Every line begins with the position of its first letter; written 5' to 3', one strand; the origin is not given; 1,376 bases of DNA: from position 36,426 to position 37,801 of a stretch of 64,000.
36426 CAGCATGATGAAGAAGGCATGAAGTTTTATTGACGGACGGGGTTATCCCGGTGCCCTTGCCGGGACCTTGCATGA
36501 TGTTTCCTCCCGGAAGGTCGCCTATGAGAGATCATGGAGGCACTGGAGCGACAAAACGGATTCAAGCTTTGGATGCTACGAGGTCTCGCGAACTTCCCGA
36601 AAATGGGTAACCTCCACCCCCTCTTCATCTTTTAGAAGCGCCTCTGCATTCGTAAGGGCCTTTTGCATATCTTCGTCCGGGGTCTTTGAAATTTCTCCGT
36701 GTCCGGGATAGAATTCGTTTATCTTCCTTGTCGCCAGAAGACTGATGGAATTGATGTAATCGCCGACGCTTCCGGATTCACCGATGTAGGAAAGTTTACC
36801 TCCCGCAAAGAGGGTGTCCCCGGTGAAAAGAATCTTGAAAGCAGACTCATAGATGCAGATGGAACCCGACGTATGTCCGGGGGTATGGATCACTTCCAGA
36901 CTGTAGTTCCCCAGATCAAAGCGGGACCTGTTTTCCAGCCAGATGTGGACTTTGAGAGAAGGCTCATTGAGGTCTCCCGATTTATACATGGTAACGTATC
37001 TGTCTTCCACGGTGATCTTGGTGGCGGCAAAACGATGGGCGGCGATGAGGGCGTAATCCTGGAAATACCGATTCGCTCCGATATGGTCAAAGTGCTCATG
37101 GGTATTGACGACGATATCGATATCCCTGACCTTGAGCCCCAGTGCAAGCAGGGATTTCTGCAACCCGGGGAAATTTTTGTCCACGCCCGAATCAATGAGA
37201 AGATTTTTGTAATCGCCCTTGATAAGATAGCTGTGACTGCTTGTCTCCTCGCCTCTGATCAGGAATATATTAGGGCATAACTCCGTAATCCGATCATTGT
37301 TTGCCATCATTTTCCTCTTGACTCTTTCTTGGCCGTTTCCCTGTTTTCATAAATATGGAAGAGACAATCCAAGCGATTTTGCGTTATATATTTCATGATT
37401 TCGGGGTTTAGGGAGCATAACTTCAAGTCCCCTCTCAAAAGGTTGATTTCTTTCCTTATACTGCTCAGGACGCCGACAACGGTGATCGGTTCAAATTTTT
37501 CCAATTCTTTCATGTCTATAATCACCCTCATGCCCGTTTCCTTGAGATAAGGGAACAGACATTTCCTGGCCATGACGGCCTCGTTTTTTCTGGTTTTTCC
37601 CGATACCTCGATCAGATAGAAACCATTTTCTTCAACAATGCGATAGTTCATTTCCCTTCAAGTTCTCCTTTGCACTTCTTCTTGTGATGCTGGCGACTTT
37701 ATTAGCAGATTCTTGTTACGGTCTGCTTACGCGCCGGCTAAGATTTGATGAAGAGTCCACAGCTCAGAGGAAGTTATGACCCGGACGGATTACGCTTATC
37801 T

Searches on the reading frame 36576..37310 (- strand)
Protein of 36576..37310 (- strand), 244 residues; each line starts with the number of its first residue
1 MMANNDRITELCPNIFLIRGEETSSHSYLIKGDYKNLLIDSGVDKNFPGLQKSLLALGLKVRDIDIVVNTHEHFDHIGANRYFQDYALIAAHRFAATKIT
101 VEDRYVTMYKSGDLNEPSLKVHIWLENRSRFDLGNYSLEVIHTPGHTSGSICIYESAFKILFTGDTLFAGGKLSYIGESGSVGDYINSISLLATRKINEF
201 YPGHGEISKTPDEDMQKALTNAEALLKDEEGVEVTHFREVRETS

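Call 14: search_protein_families(library=ncbifam, proteins=[window:36576-37310:-], max_evalue=0.01)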
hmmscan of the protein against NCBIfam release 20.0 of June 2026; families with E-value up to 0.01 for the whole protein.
window:36576-37310:- (244 aa): 55 families (the best 25 are shown)
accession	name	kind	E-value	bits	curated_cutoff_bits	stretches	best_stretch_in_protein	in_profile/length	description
NF033105.1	bla_subclass_B3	equivalog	5.1e-22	78.4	240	1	27-225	25-233/257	subclass B3 metallo-beta-lactamase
NF012229.1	bla_class_B_core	domain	2e-16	60.4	100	1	24-153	14-136/139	metallo-beta-lactamase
TIGR04558.1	SoxH_rel_PQQ_1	hypoth_equivalog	1.1e-15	57.5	300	1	30-219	39-230/285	quinoprotein relay system zinc metallohydrolase 1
TIGR04559.1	SoxH_rel_PQQ_2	hypoth_equivalog_domain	4.7e-15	55.7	280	1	62-224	66-232/283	quinoprotein relay system zinc metallohydrolase 2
TIGR03413.1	GSH_gloB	equivalog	1.1e-14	54.4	200.8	1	63-171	43-132/248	hydroxyacylglutathione hydrolase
NF000454.2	blaCPS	exception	6e-14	52.4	620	1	26-153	53-182/290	CPS family subclass B3 metallo-beta-lactamase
NF012101.1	blaGOB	exception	2.9e-13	49.8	560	1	26-152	53-181/290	GOB family subclass B3 metallo-beta-lactamase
NF000455.2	blaESP-1_fam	exception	1.1e-12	48.2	600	1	26-152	53-181/290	ESP-1 family subclass B3 metallo-beta-lactamase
NF000405.1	HARLDQ_not_B3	exception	1.6e-12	47.6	350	1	12-153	29-169/267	HARLDQ motif MBL-fold protein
NF047339.1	blaCSR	exception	4e-12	45.9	600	1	14-232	53-273/295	CSR family subclass B3 metallo-beta-lactamase-like protein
NF033184.1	B3_Acin_new1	exception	4.1e-12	45.8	580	1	13-152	39-177/283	putative subclass B3 metallo-beta-lactamase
NF012140.0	blaBJP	exception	4.2e-12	45.5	600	1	14-151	46-182/294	BJP family subclass B3 metallo-beta-lactamase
NF033185.1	B3_Acin_new2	exception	7.8e-12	45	625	1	26-154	52-181/285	putative subclass B3 metallo-beta-lactamase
NF000458.2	blaPEDO-2_fam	exception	1.5e-11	44.3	550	1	26-152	53-181/285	PEDO-2 family subclass B3 metallo-beta-lactamase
NF040470.1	blaEAM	exception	2.5e-11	43.1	660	1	27-152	83-212/318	EAM family subclass B3 metallo-beta-lactamase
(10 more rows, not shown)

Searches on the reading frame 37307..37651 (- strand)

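Call 14: search_protein_families(library=ncbifam, proteins=[window:37307-37651:-], max_evalue=0.01)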
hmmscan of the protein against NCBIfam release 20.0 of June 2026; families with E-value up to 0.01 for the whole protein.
window:37307-37651:- (114 aa): 2 families
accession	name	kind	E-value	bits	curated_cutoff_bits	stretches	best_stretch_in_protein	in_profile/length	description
TIGR00377.1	ant_ant_sig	superfamily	6e-10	39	53.45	1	1-105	3-107/108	anti-sigma factor antagonist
NF002893.0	PRK03378.1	equivalog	0.0035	16.7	386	1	9-53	3-47/292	NAD(+) kinase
